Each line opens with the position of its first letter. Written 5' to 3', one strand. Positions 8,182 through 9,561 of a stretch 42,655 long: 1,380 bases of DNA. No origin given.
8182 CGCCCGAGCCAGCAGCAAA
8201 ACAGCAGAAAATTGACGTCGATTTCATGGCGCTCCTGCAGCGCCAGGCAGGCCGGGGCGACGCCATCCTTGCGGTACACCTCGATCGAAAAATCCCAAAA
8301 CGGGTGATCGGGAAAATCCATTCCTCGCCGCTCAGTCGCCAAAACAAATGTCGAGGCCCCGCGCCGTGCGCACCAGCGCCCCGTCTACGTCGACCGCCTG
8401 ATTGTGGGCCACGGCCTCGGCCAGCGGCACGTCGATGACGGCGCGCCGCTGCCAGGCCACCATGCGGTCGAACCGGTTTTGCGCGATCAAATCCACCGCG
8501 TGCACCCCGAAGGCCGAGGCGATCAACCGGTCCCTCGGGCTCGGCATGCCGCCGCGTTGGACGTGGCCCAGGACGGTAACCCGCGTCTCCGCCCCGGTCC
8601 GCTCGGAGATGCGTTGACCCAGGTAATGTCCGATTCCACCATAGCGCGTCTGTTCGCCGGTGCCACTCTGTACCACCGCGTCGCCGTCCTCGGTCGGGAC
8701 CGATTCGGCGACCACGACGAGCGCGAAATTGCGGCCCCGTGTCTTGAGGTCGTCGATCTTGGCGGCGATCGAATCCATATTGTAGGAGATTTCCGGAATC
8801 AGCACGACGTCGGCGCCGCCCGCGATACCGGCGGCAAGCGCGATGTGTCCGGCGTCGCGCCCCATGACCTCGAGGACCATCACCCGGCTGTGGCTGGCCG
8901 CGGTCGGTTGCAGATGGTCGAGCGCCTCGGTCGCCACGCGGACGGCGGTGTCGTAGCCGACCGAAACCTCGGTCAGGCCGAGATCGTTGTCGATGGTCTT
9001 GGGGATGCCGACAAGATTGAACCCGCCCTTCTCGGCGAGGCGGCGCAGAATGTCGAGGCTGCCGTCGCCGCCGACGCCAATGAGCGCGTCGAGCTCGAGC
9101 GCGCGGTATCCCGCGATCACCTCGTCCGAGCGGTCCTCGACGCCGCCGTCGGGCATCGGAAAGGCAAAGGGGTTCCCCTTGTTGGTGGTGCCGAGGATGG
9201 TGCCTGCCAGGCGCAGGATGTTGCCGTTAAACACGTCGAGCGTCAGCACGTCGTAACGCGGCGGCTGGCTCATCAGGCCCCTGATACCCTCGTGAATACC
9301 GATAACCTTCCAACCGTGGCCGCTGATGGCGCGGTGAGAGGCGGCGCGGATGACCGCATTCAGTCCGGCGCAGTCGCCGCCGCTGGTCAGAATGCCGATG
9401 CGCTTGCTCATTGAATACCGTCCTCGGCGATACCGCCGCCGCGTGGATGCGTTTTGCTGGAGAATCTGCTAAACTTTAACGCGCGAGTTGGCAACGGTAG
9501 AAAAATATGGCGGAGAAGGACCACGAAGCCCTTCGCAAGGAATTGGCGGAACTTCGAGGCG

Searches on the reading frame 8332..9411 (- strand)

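Call 64: search_protein_families(library=pfam, proteins=[window:8332-9411:-], max_evalue=0.000001)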
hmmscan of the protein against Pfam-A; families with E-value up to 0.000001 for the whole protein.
window:8332-9411:- (359 aa): 1 family
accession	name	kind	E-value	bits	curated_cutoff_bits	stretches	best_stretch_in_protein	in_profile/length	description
PF00365.25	PFK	-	1.7e-95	320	30.9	1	4-309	1-277/277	Phosphofructokinase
